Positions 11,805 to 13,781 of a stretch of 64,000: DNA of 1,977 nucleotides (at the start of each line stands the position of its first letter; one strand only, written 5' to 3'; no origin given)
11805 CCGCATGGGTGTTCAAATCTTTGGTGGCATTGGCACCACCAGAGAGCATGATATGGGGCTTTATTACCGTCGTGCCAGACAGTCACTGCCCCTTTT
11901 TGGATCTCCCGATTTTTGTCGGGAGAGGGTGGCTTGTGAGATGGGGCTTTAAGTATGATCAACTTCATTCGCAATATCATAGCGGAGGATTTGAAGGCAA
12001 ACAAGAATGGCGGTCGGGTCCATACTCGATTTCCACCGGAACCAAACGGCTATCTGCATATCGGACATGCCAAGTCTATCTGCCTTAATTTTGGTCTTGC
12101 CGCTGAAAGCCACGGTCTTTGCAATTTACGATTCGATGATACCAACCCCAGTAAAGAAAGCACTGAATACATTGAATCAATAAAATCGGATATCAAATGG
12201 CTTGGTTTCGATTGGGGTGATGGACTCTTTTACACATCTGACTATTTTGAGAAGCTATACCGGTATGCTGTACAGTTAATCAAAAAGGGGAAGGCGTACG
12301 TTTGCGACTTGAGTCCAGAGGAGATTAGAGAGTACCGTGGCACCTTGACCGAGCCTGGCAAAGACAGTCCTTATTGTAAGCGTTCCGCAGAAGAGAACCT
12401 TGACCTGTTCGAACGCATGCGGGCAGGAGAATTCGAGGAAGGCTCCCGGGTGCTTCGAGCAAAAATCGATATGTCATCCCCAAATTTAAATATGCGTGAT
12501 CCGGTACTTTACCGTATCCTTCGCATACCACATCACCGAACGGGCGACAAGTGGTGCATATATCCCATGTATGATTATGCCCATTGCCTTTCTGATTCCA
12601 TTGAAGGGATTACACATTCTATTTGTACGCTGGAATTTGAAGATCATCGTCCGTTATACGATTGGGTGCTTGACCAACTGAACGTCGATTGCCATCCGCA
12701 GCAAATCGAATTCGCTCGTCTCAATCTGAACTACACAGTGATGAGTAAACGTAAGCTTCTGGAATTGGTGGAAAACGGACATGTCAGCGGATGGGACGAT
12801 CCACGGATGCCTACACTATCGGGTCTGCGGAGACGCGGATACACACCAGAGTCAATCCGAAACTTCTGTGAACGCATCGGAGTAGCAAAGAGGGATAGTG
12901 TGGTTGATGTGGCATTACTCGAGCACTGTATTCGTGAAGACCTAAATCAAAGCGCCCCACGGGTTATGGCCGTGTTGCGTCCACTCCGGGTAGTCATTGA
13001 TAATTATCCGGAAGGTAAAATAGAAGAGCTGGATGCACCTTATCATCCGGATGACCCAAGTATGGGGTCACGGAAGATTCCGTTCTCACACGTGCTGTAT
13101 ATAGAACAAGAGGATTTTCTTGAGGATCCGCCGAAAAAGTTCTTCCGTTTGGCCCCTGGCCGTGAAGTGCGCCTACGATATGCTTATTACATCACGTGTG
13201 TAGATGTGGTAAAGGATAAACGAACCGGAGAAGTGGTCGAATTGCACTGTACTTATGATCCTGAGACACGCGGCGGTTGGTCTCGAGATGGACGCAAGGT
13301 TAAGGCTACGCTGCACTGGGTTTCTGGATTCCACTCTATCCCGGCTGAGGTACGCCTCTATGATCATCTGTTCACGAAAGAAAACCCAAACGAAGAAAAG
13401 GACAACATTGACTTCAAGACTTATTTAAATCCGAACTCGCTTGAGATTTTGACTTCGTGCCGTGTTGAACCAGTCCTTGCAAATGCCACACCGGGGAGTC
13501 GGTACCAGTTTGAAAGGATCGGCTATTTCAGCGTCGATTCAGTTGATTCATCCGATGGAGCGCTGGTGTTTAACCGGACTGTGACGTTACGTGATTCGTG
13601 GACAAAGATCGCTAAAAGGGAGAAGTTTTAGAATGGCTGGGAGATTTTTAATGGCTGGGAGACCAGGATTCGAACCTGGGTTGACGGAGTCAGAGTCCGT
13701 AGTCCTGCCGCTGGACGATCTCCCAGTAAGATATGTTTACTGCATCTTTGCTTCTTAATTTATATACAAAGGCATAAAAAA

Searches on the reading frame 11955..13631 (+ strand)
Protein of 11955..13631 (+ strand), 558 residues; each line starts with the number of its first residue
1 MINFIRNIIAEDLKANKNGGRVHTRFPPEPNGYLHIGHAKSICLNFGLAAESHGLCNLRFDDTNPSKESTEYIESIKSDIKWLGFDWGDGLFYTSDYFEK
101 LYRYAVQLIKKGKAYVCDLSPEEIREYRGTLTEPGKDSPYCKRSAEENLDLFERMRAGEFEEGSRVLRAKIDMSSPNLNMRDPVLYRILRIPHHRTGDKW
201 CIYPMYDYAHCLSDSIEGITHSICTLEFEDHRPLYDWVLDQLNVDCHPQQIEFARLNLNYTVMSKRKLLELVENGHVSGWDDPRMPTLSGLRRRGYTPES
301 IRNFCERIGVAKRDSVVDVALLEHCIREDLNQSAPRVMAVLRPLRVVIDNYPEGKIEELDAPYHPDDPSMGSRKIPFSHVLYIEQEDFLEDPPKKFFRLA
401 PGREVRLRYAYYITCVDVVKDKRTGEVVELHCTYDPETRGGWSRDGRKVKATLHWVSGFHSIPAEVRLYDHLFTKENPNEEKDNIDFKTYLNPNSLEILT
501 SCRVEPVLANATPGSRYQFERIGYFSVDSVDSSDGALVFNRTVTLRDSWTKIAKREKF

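Call 78: search_protein_families(library=pfam, proteins=[window:11955-13631:+], max_evalue=1e-8)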
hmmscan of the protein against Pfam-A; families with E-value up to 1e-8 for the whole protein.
window:11955-13631:+ (558 aa): 3 families
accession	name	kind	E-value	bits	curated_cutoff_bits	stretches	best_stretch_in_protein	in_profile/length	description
PF00749.27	tRNA-synt_1c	-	7.4e-117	390.2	23.4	1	22-331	2-313/314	tRNA synthetases class I (E and Q), catalytic domain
PF03950.23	tRNA-synt_1c_C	-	3.3e-33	114.2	23.9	1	334-435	1-91/91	tRNA synthetases class I (E and Q), anti-codon binding domain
PF20974.2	tRNA-synt_1c_C2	-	7.2e-24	84.7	23.9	1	452-528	1-69/69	tRNA synthetases class I (E and Q), anti-codon binding domain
